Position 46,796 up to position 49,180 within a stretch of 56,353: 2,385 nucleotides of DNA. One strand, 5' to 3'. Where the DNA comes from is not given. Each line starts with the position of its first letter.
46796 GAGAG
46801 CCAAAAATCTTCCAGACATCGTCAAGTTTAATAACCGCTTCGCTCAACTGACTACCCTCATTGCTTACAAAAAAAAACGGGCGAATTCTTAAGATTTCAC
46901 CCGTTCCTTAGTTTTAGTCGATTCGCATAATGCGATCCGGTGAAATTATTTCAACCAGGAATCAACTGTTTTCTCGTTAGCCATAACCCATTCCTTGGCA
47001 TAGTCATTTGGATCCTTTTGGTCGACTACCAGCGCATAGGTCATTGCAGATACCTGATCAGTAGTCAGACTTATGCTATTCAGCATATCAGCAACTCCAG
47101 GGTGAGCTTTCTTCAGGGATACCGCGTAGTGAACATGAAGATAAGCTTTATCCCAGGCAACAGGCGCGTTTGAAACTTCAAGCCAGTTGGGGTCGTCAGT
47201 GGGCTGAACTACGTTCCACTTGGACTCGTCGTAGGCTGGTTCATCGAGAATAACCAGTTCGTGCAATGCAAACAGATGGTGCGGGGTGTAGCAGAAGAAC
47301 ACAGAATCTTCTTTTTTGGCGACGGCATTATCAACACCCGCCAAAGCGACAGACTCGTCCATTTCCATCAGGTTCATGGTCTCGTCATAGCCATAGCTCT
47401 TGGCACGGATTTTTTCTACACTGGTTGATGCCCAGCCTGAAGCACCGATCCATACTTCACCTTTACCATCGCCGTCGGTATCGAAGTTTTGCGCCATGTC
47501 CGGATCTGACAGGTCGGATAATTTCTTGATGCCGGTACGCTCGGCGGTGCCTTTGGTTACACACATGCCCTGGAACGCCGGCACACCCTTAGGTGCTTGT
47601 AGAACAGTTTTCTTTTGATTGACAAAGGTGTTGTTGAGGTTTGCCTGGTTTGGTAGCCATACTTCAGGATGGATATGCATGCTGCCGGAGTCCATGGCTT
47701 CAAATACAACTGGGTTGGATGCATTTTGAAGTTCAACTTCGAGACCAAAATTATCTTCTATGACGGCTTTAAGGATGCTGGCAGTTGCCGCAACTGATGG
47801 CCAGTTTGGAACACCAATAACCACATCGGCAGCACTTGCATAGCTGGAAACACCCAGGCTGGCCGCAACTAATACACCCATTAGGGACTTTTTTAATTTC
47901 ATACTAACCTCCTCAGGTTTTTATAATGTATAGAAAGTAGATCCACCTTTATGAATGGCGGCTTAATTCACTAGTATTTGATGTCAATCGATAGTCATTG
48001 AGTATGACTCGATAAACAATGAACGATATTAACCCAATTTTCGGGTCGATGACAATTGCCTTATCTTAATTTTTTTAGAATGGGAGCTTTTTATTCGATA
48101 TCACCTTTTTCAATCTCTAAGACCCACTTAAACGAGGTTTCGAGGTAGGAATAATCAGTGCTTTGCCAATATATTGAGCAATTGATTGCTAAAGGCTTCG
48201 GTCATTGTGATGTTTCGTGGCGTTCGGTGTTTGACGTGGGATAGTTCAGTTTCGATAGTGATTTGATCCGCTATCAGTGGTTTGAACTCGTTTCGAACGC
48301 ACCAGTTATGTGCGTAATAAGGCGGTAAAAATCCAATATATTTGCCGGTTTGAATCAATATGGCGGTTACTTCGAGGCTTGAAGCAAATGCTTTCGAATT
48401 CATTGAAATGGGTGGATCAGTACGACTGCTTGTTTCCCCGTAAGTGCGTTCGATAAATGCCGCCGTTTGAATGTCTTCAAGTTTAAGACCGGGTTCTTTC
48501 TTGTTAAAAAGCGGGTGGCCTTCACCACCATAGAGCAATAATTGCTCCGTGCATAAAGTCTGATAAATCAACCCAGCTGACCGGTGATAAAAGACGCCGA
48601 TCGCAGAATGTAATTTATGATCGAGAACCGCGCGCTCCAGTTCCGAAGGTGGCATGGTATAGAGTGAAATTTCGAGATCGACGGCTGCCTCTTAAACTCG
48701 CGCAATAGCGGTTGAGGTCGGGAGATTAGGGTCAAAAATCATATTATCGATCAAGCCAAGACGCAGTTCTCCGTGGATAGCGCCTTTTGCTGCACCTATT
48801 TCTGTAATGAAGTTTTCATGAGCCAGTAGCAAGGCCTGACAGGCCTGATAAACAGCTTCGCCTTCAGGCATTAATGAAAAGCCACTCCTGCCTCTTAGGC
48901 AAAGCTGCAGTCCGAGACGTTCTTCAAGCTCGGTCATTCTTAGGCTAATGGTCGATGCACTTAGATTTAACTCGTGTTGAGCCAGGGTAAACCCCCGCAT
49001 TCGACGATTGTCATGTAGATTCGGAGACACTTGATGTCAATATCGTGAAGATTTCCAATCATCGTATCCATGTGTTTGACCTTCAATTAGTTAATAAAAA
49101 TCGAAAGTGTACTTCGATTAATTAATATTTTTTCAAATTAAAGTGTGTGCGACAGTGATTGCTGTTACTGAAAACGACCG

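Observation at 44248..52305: Accessory island combining a betaine-type ABC importer, a broken LysR regulator and a guanidino-compound enzyme trio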

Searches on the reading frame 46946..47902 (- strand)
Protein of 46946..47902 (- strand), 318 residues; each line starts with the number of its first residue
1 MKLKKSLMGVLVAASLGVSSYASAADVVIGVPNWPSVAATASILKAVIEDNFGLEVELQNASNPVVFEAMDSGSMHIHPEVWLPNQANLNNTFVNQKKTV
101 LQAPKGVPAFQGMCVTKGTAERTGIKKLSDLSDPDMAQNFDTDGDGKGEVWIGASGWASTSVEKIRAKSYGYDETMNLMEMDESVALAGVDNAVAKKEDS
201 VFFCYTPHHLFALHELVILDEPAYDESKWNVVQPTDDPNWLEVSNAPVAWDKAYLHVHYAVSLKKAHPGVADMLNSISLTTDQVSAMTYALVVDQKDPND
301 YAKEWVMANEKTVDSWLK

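Call 3: search_protein_families(library=pfam, proteins=[window:46946-47902:-])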
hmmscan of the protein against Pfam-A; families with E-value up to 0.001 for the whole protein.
window:46946-47902:- (318 aa): 1 family
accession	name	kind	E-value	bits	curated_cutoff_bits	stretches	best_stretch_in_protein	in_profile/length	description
PF04069.17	OpuAC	-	1.6e-51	175.8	21.2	1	26-306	2-255/257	Substrate binding domain of ABC-type glycine betaine transport system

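Call 4: search_protein_families(library=ncbifam, proteins=[window:46946-47902:-])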
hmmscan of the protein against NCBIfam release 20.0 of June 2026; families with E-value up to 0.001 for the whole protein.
window:46946-47902:- (318 aa): 3 families
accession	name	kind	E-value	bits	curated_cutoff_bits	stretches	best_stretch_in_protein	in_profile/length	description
NF008334.0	PRK11119.1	equivalog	1.3e-23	83.7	215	1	51-318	54-324/331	glycine betaine/L-proline ABC transporter substrate-binding protein ProX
TIGR03414.1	ABC_choline_bnd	subfamily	4.1e-21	75.5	379.05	2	22-219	6-194/291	choline ABC transporter substrate-binding protein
TIGR01098.1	3A0109s03R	subfamily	0.0001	21.9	112.05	1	30-137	39-144/253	phosphate/phosphite/phosphonate ABC transporter substrate-binding protein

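Call 7: search_solved_structures(query=window:46946-47902:-, max_evalue=0.001, show_alignments=2)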
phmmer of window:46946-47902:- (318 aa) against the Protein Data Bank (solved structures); distinct sequences matched with E-value up to 0.001: 7.
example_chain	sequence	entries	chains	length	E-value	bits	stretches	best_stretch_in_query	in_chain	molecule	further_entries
1r9l_A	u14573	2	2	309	4.1e-08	36.1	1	65-317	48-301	Glycine betaine-binding periplasmic protein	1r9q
3tmg_A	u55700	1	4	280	1.3e-07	34.4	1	24-222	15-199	Glycine betaine, L-proline ABC transporter, glycine/betaine/L-proline-binding protein (Pro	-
4xz6_A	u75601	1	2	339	3.5e-06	29.8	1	9-317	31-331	Glycine betaine/proline ABC transporter, periplasmic substrate-binding protein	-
7ahc_A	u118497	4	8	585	5.4e-06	29.2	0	6-220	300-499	ABC transporter permease subunit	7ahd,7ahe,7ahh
3l6g_A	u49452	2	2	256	2.1e-05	27.2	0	262-318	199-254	Betaine ABC transporter permease and substrate binding protein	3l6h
7yle_A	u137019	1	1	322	8e-05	25.3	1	12-312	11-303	Glycine betaine/proline ABC transporter, periplasmic glycinebetaine/proline-binding protei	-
2b4l_A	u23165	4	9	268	0.00048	22.8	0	31-86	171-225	Glycine betaine-binding protein | Glycine betaine ABC transport system glycine betaine-binding protein OpuAC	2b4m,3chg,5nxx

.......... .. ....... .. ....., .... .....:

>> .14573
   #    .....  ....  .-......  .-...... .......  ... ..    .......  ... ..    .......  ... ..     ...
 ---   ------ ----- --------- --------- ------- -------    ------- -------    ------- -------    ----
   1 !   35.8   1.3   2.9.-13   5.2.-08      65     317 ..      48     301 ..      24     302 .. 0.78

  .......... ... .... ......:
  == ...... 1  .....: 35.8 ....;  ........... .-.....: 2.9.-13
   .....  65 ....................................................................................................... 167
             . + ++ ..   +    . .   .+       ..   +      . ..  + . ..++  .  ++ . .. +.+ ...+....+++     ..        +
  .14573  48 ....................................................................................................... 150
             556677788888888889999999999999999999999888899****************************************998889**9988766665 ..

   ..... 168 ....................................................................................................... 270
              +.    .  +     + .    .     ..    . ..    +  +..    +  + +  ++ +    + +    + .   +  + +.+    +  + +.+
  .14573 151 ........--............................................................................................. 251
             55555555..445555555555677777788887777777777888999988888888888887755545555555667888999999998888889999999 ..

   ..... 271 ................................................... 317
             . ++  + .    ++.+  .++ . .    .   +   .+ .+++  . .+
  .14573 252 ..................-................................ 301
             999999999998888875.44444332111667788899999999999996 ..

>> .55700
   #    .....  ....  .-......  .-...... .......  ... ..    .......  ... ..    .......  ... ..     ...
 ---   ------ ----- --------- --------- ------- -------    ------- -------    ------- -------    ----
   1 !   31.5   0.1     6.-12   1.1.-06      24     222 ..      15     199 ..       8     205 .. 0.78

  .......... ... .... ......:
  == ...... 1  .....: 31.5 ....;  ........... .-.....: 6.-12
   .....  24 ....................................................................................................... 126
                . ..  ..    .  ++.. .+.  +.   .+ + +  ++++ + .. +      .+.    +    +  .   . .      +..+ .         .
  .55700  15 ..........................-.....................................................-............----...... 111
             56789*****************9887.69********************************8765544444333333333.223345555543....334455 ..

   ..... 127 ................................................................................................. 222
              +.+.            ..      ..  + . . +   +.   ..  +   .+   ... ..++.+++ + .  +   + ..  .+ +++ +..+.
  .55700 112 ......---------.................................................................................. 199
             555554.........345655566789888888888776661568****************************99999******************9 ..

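Call 62: find_related_loci(query=window:46946-47902:-, collection=metagenome_contigs, flank=10000)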
Query window:46946-47902:- (318 aa) in metagenome_contigs; peptide patterns used: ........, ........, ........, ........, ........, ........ (x = any residue, [..] = any of these).
56 stretches matched a pattern; 18 encode a relative of the query (tblastn E <= 1e-3); 18 distinct loci.
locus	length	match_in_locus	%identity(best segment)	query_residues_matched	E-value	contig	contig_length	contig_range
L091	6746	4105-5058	80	1-318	1e-180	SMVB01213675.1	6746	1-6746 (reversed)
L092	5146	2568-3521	79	1-318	0e+0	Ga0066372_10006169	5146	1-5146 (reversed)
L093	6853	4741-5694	78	1-318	2e-175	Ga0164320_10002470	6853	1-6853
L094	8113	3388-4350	70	1-318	4e-156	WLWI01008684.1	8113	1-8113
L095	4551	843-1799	67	1-318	8e-150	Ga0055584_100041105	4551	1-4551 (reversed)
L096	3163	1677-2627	64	1-317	1e-143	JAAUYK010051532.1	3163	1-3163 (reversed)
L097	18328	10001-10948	62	2-317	4e-135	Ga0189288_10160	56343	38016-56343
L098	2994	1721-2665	61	2-317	1e-132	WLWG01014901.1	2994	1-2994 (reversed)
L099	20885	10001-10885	59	24-318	8e-124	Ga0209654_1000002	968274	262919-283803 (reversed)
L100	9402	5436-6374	58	5-317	7e-124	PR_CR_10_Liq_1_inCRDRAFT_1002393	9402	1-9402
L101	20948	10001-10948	56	1-317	2e-120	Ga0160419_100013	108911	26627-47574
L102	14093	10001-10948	55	2-317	7e-117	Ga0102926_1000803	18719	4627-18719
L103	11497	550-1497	55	2-317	7e-117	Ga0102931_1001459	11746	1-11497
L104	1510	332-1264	50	5-318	2e-106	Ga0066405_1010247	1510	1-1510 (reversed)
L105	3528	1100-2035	47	1-318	9e-95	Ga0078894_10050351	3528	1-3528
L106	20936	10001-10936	47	1-318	1e-93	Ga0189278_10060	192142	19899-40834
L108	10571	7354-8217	40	28-318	4e-71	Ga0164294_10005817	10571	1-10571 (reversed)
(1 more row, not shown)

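Call 67: search_protein_families(library=pfam, proteins=[L101:7619-8863:-, L101:6590-7585:-, L101:9041-9823:+, L101:13642-15177:+, L101:15288-16079:+, L101:15959-17143:+, L101:17310-18701:+, L101:5983-6648:-, L101:2393-3406:-])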
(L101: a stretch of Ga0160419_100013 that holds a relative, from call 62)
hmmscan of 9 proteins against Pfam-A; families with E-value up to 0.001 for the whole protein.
L101:7619-8863:- (414 aa): 3 families
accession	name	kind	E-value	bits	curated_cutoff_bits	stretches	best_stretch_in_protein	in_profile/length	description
PF01266.30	DAO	-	4e-59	201.3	27.9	1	8-365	2-353/353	FAD dependent oxidoreductase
PF13738.12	Pyr_redox_3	-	0.00049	19.9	30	0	158-207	87-135/305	Pyridine nucleotide-disulphide oxidoreductase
PF00890.30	FAD_binding_2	-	0.0009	19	20.4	0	8-190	2-180/414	FAD binding domain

L101:6590-7585:- (331 aa): 1 family
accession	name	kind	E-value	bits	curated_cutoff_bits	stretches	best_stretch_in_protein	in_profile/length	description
PF02733.22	Dak1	-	1.4e-114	382.6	31.4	1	17-327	1-312/313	Dak1 domain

L101:9041-9823:+ (260 aa): 5 families
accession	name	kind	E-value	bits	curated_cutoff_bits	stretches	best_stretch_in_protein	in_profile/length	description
PF01614.24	IclR_C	-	4.9e-35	121.1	24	1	83-252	3-173/174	Bacterial transcriptional regulator IclR C-terminal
PF09339.16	HTH_IclR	-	1.1e-10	41.6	22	1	15-64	2-51/52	IclR helix-turn-helix domain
PF01978.25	TrmB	-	2.2e-05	24.6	25.6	1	30-68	21-60/68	Sugar-specific transcriptional regulator TrmB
PF12802.13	MarR_2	-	9.4e-05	22.9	27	1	20-62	9-51/61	MarR family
PF08100.18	Dimerisation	-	0.00024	21.3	25.6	1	21-71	30-82/93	O-methyltransferase dimerisation domain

L101:13642-15177:+ (511 aa): 1 family
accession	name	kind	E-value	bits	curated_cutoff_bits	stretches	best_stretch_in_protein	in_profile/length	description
PF06253.16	MTTB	-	1.7e-104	350.1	25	1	13-503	1-488/500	Trimethylamine methyltransferase (MTTB)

L101:15288-16079:+ (263 aa): 3 families
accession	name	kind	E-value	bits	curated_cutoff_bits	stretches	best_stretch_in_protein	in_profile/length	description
PF00106.31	adh_short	-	3.6e-53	180.4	26.6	1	19-209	3-193/195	short chain dehydrogenase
PF13561.12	adh_short_C2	-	2.5e-51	175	27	1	23-258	1-236/236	Enoyl-(Acyl carrier protein) reductase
PF08659.16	KR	-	1.1e-13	52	22.6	1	19-175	3-156/180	KR domain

L101:15959-17143:+ (394 aa): 4 families
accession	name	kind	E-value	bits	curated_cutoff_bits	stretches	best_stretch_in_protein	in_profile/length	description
PF00465.25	Fe-ADH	-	8.3e-32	110.5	31.3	1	49-195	1-168/168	Iron-containing alcohol dehydrogenase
PF13685.12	Fe-ADH_2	-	3.7e-23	82.6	28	1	55-202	3-149/149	Iron-containing alcohol dehydrogenase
PF01761.26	DHQ_synthase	-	6.6e-06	26.2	24.2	1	114-204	19-111/115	3-dehydroquinate synthase N-terminal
PF25137.1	ADH_Fe_C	-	0.00026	21.2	27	0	324-391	126-192/194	Fe-containing alcohol dehydrogenase family, C-terminal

L101:17310-18701:+ (463 aa): 3 families
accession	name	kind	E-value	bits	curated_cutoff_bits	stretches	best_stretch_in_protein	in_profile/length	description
PF05598.16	DUF772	-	1.4e-26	92.7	23.1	1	54-129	1-73/74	Transposase domain (DUF772)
PF13751.12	DDE_Tnp_1_6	-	4.8e-18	66.1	25.1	1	325-450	1-124/125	Transposase DDE domain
PF01609.27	DDE_Tnp_1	-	1.9e-13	51.1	23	1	209-447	21-200/200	Transposase DDE domain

L101:5983-6648:- (221 aa): 1 family
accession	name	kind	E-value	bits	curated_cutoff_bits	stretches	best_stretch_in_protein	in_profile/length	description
PF02734.22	Dak2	-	4.7e-30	105.2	27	1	53-219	2-172/174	DAK2 domain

L101:2393-3406:- (337 aa): 1 family
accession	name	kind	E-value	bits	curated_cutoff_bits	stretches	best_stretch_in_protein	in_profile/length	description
PF01464.25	SLT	-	2.2e-16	59.9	21.3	1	234-319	21-114/117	Transglycosylase SLT domain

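Call 71: search_protein_families(library=pfam, proteins=[L102:7033-8829:+, L102:8877-9785:+, L102:4220-5752:+, L102:2632-4416:+, L100:4326-5213:+, L100:2222-3694:-, L100:1114-2451:+, L100:9-1202:+, L103:4357-5340:-, L103:6621-8540:+])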
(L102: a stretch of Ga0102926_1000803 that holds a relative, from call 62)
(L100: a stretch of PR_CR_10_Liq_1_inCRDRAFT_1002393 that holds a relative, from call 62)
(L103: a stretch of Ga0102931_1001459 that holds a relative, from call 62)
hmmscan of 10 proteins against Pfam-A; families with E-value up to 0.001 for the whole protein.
L102:7033-8829:+ (598 aa): 0 families

L102:8877-9785:+ (302 aa): 2 families
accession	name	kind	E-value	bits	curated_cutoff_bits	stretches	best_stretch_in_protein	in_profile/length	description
PF00126.33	HTH_1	-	1.6e-18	66.8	26.6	1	22-78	3-59/60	Bacterial regulatory helix-turn-helix protein, lysR family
PF03466.25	LysR_substrate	-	2.5e-13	50.3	28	1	130-276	29-188/209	LysR substrate binding domain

L102:4220-5752:+ (510 aa): 0 families

L102:2632-4416:+ (594 aa): 0 families

L100:4326-5213:+ (295 aa): 2 families
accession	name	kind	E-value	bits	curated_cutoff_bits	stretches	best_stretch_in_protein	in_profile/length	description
PF00126.33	HTH_1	-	4.3e-18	65.4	26.6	1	15-71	3-59/60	Bacterial regulatory helix-turn-helix protein, lysR family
PF03466.25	LysR_substrate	-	1.2e-11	44.9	28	1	124-269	30-188/209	LysR substrate binding domain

L100:2222-3694:- (490 aa): 1 family
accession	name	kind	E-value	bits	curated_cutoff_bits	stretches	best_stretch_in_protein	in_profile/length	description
PF00171.27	Aldedh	-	1.3e-160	535.4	23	1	12-474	1-461/461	Aldehyde dehydrogenase family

L100:1114-2451:+ (445 aa): 0 families

L100:9-1202:+ (397 aa): 0 families

L103:4357-5340:- (327 aa): 1 family
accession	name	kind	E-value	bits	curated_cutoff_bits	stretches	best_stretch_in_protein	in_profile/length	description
PF00582.32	Usp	-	2.2e-35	122.7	24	2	10-146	4-139/141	Universal stress protein family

L103:6621-8540:+ (639 aa): 0 families

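Call 72: search_protein_families(library=pfam, proteins=[L106:13563-14561:+, L106:14739-16277:-, L106:16454-18874:+, L106:8757-9575:+, L106:6396-7685:-, L108:470-2902:+, L108:2916-3932:+, L108:3938-5191:+, L108:5690-7216:+, L097:13647-14687:+])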
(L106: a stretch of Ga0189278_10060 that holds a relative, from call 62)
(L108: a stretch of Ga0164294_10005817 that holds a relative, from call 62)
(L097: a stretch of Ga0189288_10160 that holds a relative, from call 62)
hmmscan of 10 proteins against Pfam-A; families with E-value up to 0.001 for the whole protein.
L106:13563-14561:+ (332 aa): 2 families
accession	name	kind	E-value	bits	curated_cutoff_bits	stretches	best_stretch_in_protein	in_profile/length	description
PF00126.33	HTH_1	-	7.4e-19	67.9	26.6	1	13-72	1-60/60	Bacterial regulatory helix-turn-helix protein, lysR family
PF03466.25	LysR_substrate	-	1.1e-17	64.6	28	1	102-289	7-195/209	LysR substrate binding domain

L106:14739-16277:- (512 aa): 1 family
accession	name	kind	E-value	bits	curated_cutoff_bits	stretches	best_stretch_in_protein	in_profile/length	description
PF06253.16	MTTB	-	2.8e-106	355.9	25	1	9-504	1-490/500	Trimethylamine methyltransferase (MTTB)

L106:16454-18874:+ (806 aa): 10 families
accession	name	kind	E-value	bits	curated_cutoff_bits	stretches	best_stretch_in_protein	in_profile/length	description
PF01266.30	DAO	-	5.6e-63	214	27.9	1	6-364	1-352/353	FAD dependent oxidoreductase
PF01571.26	GCV_T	-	1.3e-54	185.6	25.6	1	428-694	5-254/255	Aminomethyltransferase folate-binding domain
PF08669.17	GCV_T_C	-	4.2e-21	75.1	25.9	1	719-798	1-80/80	Glycine cleavage T-protein C-terminal barrel domain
PF16350.10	FAO_M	-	8.2e-12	45.6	27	1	368-421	1-55/56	FAD dependent oxidoreductase central domain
PF07992.20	Pyr_redox_2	-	9.4e-07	29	26.1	0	6-42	2-38/291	Pyridine nucleotide-disulphide oxidoreductase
PF13454.12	NAD_binding_9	-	1.3e-05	25.7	21.8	0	8-49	1-45/155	FAD-NAD(P)-binding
PF00890.30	FAD_binding_2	-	0.00013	21.7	20.4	1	7-180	2-170/414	FAD binding domain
PF03486.20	HI0933_like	-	0.00016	21.6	50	0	151-216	108-175/244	HI0933-like protein Rossmann domain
PF13450.12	NAD_binding_8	-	0.00021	22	21.9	1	9-43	1-34/68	NAD(P)-binding Rossmann-like domain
PF13738.12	Pyr_redox_3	-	0.00021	21.1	30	0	158-206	87-134/305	Pyridine nucleotide-disulphide oxidoreductase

L106:8757-9575:+ (272 aa): 0 families

L106:6396-7685:- (429 aa): 1 family
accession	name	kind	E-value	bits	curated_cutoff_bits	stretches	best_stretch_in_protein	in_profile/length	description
PF02518.31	HATPase_c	-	2.1e-17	64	26.4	1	323-428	1-110/111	Histidine kinase-, DNA gyrase B-, and HSP90-like ATPase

L108:470-2902:+ (810 aa): 5 families
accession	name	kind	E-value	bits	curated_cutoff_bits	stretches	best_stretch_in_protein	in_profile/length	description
PF01266.30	DAO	-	7.6e-61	207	27.9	1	6-368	1-352/353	FAD dependent oxidoreductase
PF01571.26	GCV_T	-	1.1e-54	185.8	25.6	1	429-699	2-254/255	Aminomethyltransferase folate-binding domain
PF08669.17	GCV_T_C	-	9.5e-20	70.7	25.9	1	723-802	1-80/80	Glycine cleavage T-protein C-terminal barrel domain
PF16350.10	FAO_M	-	2.1e-11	44.3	27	1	372-425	1-55/56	FAD dependent oxidoreductase central domain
PF00890.30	FAD_binding_2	-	8.9e-05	22.3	20.4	1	7-183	2-173/414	FAD binding domain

L108:2916-3932:+ (338 aa): 1 family
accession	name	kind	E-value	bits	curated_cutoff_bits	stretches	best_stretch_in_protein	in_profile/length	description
PF00291.31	PALP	-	8.1e-54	183.4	35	1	10-318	2-295/295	Pyridoxal-phosphate dependent enzyme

L108:3938-5191:+ (417 aa): 1 family
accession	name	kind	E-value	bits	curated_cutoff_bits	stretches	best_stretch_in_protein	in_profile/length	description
PF01041.23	DegT_DnrJ_EryC1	-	1.1e-52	180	19.8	1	25-385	10-353/360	DegT/DnrJ/EryC1/StrS aminotransferase family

L108:5690-7216:+ (508 aa): 1 family
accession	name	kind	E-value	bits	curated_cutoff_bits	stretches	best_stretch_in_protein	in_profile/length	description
PF00815.25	Histidinol_dh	-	6.8e-121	404.5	27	1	82-488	5-411/411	Histidinol dehydrogenase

L097:13647-14687:+ (346 aa): 1 family
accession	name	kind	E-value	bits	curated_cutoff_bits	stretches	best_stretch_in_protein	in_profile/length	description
PF00491.26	Arginase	-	7.4e-64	216.3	22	1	49-332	1-278/280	Arginase family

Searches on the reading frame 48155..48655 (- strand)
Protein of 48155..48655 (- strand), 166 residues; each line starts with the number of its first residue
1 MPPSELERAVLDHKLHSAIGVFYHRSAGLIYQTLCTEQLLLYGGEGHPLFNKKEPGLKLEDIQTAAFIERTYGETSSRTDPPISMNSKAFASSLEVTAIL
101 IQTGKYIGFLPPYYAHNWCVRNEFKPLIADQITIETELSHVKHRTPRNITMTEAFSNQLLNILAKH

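Call 3: search_protein_families(library=pfam, proteins=[window:48155-48655:-])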
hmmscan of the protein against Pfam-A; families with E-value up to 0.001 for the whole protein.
window:48155-48655:- (166 aa): 1 family
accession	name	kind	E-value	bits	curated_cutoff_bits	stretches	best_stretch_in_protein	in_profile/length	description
PF03466.25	LysR_substrate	-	6.8e-11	42.4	28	1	3-159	44-204/209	LysR substrate binding domain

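Call 4: search_protein_families(library=ncbifam, proteins=[window:48155-48655:-])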
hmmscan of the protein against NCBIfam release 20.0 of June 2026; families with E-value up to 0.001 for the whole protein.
window:48155-48655:- (166 aa): 0 families

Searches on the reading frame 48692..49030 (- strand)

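Call 3: search_protein_families(library=pfam, proteins=[window:48692-49030:-])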
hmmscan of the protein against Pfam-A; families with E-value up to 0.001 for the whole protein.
window:48692-49030:- (112 aa): 1 family
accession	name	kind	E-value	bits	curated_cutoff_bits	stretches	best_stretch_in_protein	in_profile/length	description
PF00126.33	HTH_1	-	2.4e-09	37.4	26.6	1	10-58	12-60/60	Bacterial regulatory helix-turn-helix protein, lysR family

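Call 4: search_protein_families(library=ncbifam, proteins=[window:48692-49030:-])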
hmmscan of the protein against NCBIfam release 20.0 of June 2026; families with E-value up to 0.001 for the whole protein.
window:48692-49030:- (112 aa): 30 families (the best 25 are shown)
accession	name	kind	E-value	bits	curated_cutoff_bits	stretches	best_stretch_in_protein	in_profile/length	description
NF040786.1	LysR_Sec_metab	equivalog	1.1e-10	41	250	1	12-92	16-96/298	selenium metabolism-associated LysR family transcriptional regulator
TIGR02036.1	dsdC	equivalog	5.7e-10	38.7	352.4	1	10-81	21-92/302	DNA-binding transcriptional regulator DsdC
NF007491.0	PRK10086.1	equivalog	1.2e-09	37.5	316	1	10-80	30-100/313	DNA-binding transcriptional regulator DsdC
NF047520.1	trans_act_CidR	equivalog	1.1e-08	34.7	415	1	10-94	14-98/292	cidABC operon transcriptional activator CidR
NF009888.0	PRK13348.1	subfamily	4e-08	32.6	297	1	11-83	17-88/302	HTH-type transcriptional regulator ArgP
NF058504.1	TransRegCcpCBac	equivalog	5.1e-08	32.7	400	1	17-92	21-96/287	transcriptional regulator CcpC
TIGR03418.1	chol_sulf_TF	equivalog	6.5e-08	31.9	324.8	1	9-81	13-85/291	choline sulfate utilization transcriptional regulator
TIGR03298.1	argP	subfamily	1.9e-07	30.5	273.55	1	11-88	15-91/292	ArgP/LysG family DNA-binding transcriptional regulator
NF011573.0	PRK14997.1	equivalog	2.2e-07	30.3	380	1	12-87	19-94/303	LysR family transcriptional regulator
NF040888.1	trans_reg_YafC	equivalog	3.7e-07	29.3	470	1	13-91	19-97/293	DNA-binding transcriptional regulator YafC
NF008722.0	PRK11716.1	equivalog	7.9e-07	28.4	246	1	12-91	16-95/293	HTH-type transcriptional activator IlvY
NF045990.1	TransRegCbbRRhodb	equivalog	1.3e-06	27.7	450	1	11-95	20-106/304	LysR family regulator CbbR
NF007917.1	PRK10632.1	equivalog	1.7e-06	27.4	425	1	12-97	17-102/303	HTH-type transcriptional activator AaeR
NF007439.0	PRK09986.1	equivalog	4.7e-06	26.2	290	1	14-99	24-109/296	LysR family transcriptional regulator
NF007307.0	PRK09791.1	equivalog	6.7e-06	25.4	336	1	17-93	25-101/302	LysR family transcriptional regulator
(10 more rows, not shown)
